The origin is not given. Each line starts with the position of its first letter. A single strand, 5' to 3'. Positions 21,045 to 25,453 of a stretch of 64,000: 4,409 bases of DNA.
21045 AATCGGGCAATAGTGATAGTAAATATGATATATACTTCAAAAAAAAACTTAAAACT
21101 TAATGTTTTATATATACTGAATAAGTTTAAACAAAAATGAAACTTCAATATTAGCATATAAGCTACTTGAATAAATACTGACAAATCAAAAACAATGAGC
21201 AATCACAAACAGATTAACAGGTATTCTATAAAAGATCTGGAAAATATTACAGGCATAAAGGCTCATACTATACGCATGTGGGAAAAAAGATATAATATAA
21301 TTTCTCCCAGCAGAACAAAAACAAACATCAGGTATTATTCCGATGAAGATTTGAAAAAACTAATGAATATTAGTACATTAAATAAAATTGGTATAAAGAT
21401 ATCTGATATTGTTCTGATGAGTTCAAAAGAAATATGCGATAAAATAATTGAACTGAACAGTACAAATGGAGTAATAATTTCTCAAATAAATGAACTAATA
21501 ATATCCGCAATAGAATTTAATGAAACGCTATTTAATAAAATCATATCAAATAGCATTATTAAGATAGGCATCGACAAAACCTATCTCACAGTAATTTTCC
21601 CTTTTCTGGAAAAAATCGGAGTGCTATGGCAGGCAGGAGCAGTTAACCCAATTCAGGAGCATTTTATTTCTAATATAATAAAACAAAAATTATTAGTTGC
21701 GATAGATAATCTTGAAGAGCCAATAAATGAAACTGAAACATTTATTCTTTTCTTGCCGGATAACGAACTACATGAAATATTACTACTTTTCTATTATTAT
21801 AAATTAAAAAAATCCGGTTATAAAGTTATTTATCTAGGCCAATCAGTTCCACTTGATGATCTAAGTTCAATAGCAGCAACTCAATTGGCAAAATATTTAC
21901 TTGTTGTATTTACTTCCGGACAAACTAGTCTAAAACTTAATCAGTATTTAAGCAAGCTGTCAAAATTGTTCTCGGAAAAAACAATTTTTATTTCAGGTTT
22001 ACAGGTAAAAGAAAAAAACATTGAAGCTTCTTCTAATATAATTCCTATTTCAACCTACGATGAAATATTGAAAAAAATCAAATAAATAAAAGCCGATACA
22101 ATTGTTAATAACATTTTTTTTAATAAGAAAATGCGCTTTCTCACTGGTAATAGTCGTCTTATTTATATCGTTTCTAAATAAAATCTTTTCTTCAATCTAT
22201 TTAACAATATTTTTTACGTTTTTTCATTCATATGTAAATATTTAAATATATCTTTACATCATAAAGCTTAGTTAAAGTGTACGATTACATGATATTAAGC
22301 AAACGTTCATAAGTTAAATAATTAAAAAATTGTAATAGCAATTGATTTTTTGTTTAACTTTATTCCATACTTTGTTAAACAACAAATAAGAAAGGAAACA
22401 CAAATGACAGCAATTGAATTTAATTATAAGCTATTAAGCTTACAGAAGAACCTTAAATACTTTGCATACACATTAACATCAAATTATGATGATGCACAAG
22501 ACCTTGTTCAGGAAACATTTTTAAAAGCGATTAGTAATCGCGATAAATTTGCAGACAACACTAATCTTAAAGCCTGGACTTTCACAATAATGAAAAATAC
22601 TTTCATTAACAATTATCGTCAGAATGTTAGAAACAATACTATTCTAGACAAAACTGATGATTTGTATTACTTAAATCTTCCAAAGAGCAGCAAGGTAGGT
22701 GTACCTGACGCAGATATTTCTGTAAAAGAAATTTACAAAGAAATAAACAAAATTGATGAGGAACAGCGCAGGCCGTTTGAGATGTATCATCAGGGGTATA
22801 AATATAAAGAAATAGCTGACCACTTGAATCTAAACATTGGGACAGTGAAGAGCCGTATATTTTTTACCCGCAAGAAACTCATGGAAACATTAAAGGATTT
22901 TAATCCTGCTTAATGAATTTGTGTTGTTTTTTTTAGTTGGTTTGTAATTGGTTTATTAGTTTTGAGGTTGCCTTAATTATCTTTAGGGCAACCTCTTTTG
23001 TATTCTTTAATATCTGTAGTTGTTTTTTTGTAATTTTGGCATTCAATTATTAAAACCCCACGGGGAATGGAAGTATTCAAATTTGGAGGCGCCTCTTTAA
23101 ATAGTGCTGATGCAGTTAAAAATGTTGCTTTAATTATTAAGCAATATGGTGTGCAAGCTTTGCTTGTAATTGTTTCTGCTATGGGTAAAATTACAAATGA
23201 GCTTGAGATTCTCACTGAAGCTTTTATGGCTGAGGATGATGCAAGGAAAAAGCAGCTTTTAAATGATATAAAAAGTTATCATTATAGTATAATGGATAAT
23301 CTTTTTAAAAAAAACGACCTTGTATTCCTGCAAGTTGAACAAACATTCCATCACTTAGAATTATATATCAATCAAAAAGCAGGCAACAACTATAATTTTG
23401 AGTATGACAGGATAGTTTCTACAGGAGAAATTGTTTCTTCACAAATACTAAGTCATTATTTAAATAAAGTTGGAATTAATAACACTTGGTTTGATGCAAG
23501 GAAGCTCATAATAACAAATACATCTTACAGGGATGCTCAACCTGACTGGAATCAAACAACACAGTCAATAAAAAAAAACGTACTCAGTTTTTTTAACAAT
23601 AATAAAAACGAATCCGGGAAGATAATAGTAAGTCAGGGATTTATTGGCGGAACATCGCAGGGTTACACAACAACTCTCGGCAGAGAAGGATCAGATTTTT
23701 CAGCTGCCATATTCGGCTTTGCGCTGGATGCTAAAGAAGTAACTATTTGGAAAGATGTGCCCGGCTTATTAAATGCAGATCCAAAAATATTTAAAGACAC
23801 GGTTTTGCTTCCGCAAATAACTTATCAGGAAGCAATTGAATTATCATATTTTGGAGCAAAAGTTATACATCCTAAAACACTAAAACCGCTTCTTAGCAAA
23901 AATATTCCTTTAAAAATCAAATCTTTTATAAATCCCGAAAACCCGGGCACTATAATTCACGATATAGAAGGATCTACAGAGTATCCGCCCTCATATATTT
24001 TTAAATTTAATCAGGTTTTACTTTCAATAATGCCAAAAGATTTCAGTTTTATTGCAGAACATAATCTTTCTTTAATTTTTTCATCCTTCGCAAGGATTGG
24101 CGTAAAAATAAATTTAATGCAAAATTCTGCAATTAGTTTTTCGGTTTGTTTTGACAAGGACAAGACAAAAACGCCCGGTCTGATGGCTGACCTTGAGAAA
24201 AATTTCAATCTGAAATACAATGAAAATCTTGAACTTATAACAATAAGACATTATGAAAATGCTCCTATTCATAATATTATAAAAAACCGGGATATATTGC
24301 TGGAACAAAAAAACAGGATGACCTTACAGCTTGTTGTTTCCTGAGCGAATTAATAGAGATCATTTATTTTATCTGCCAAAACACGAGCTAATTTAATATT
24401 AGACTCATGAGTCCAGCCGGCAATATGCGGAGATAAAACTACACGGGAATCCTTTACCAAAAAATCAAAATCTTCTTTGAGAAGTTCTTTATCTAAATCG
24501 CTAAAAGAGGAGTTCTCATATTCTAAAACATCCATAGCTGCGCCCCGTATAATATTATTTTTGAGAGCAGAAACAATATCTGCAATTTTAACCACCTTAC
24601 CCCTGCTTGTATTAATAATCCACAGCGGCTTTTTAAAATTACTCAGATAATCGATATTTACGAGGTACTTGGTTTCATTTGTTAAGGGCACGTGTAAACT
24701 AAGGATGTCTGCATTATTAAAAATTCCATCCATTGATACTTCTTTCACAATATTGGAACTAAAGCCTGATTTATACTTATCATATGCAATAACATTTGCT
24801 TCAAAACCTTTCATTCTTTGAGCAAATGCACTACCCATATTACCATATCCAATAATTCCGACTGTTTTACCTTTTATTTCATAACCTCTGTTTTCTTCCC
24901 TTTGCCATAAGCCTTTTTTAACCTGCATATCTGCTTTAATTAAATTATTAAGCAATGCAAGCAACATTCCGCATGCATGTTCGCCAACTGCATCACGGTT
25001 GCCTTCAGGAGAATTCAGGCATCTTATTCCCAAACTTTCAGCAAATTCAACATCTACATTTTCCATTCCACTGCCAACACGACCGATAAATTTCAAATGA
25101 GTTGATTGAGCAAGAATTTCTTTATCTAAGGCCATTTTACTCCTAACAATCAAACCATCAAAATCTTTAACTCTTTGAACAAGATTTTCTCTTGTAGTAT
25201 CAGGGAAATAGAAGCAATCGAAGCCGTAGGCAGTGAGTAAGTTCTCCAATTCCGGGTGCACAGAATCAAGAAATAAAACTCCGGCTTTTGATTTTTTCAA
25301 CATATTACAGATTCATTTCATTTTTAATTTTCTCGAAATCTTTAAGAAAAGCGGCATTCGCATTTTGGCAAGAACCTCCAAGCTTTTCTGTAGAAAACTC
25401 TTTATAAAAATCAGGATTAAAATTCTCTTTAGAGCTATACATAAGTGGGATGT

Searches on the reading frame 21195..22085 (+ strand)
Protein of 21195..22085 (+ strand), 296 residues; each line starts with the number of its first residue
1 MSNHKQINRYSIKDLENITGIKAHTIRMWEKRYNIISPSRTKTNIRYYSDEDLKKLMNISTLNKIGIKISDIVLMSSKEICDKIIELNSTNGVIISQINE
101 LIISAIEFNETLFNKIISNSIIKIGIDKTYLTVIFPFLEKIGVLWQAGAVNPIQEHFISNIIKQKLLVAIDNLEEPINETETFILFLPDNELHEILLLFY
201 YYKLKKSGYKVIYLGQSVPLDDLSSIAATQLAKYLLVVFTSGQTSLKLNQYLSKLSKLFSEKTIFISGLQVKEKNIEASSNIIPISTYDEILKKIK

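Call 53: search_protein_families(library=pfam, proteins=[window:21195-22085:+], max_evalue=0.00001)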
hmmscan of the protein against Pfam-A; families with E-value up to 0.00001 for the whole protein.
window:21195-22085:+ (296 aa): 3 families
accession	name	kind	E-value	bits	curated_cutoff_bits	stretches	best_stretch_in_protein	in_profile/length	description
PF13411.12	MerR_1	-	5.3e-17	62.1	21.6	1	10-73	1-63/69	MerR HTH family regulatory protein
PF00376.29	MerR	-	1.6e-07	31.5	28.2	1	11-48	1-38/38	MerR family regulatory protein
PF02607.22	B12-binding_2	-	1.2e-06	29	23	1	98-166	2-70/74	B12 binding domain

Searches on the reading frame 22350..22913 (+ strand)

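Call 53: search_protein_families(library=pfam, proteins=[window:22350-22913:+], max_evalue=0.00001)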
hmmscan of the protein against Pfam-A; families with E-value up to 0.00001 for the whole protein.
window:22350-22913:+ (187 aa): 3 families
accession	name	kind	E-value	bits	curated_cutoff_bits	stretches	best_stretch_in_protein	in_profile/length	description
PF04542.20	Sigma70_r2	-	8.8e-16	57.9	24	1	31-94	5-70/71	Sigma-70 region 2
PF08281.18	Sigma70_r4_2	-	1.5e-12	47.4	25.7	1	127-177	3-54/54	Sigma-70, region 4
PF07638.17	Sigma70_ECF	-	4.1e-06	27.3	21.1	1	49-182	49-184/185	ECF sigma factor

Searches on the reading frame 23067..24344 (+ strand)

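Call 53: search_protein_families(library=pfam, proteins=[window:23067-24344:+], max_evalue=0.00001)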
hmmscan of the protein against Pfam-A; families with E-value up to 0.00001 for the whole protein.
window:23067-24344:+ (425 aa): 1 family
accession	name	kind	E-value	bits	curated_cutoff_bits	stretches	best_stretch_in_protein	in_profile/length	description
PF00696.33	AA_kinase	-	2.4e-41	142.4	24.9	1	3-286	4-234/234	Amino acid kinase family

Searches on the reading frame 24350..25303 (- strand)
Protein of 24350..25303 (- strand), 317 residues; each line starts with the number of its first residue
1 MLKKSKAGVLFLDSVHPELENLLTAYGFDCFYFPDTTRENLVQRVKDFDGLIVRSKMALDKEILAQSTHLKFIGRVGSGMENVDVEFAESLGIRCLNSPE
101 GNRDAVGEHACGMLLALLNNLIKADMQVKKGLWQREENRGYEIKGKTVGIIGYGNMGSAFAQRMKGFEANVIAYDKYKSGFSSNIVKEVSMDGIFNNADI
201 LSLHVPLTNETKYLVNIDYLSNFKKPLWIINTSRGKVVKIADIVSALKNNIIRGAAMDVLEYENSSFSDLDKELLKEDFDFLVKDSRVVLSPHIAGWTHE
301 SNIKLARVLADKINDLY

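Call 53: search_protein_families(library=pfam, proteins=[window:24350-25303:-], max_evalue=0.00001)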
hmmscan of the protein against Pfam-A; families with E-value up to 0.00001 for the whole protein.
window:24350-25303:- (317 aa): 2 families
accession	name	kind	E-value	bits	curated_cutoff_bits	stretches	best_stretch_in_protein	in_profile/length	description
PF02826.25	2-Hacid_dh_C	-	5.5e-48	163.1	25.1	1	112-295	2-178/178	D-isomer specific 2-hydroxyacid dehydrogenase, NAD binding domain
PF00389.36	2-Hacid_dh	-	5.9e-23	81.5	24.6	1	9-313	1-120/134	D-isomer specific 2-hydroxyacid dehydrogenase, catalytic domain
